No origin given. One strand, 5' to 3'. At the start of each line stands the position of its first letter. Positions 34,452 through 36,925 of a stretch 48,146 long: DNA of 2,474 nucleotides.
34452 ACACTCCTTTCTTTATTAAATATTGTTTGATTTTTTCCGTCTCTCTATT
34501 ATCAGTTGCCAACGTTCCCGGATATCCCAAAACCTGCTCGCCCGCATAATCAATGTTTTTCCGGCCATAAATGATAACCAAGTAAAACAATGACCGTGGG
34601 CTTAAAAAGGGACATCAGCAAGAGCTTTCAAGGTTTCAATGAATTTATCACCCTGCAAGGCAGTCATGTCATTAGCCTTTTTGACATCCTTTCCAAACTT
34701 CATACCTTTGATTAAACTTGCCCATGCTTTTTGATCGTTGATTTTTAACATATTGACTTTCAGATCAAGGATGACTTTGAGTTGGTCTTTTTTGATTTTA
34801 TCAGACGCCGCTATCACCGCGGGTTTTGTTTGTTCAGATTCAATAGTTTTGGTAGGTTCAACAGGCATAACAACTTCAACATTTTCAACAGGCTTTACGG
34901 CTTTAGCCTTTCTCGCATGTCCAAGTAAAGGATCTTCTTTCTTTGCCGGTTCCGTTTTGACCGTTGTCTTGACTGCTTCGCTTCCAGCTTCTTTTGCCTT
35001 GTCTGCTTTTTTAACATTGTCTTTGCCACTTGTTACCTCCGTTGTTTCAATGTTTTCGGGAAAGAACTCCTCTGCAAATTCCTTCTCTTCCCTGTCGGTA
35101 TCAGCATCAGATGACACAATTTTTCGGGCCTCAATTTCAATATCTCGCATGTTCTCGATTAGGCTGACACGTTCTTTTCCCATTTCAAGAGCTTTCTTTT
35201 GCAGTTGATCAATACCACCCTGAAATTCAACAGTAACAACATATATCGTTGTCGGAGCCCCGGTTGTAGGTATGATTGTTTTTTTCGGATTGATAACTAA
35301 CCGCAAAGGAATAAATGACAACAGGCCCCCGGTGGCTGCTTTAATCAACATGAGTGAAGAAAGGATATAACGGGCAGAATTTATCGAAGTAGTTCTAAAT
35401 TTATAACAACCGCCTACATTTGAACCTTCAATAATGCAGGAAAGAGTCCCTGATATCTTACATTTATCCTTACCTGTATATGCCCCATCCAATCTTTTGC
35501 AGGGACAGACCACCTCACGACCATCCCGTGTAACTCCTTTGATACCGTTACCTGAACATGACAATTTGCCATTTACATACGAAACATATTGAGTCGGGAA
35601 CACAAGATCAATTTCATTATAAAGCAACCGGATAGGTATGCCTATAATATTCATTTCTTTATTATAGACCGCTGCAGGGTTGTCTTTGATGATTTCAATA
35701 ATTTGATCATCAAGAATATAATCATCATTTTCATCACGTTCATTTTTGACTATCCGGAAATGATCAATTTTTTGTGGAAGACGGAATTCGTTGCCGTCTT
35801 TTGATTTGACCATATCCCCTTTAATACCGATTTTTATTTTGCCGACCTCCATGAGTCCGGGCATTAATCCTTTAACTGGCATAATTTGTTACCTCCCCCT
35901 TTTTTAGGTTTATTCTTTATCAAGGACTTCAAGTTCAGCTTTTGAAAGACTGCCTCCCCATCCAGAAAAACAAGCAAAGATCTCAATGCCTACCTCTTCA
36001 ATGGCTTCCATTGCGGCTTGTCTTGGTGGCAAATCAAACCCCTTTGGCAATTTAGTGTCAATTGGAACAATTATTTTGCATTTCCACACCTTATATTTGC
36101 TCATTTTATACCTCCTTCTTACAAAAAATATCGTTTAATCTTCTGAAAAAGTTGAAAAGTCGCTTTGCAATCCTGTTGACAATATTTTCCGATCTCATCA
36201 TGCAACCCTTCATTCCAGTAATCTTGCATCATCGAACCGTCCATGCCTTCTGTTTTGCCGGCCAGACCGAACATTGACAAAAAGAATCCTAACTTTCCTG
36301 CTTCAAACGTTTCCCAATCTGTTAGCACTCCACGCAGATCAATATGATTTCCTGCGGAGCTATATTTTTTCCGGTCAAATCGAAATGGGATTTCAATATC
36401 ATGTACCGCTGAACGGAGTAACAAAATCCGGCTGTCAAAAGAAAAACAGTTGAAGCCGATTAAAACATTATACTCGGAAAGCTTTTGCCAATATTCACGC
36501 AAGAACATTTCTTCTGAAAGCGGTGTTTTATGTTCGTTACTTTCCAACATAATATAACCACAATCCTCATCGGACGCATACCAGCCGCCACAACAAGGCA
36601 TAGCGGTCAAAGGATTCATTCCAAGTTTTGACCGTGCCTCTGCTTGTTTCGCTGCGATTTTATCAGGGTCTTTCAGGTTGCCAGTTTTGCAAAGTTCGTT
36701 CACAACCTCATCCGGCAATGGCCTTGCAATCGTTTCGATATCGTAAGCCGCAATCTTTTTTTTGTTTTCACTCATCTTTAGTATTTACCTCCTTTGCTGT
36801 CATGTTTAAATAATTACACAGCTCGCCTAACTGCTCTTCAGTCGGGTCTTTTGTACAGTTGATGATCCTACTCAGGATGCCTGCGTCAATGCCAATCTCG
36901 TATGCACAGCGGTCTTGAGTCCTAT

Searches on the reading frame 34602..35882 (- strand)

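Call 74: search_protein_families(library=pfam, proteins=[window:34602-35882:-], max_evalue=0.001)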
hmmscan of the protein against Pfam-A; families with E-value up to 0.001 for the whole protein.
window:34602-35882:- (426 aa): 1 family
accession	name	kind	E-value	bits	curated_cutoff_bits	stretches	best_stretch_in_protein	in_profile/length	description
PF18897.5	Gp3-like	-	2.1e-32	113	23.6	1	13-220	1-190/191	Recombination directionality factor-like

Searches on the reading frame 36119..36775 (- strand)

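Call 74: search_protein_families(library=pfam, proteins=[window:36119-36775:-], max_evalue=0.001)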
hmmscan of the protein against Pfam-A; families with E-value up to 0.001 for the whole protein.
window:36119-36775:- (218 aa): 2 families
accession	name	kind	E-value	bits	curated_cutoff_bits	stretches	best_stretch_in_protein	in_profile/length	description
PF10108.15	DNA_pol_B_exo2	-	4.5e-18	66.1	24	1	86-214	35-174/213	Predicted 3'-5' exonuclease related to the exonuclease domain of PolB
PF13482.12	RNase_H_2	-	2.9e-07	31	22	1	77-212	33-163/165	RNase_H superfamily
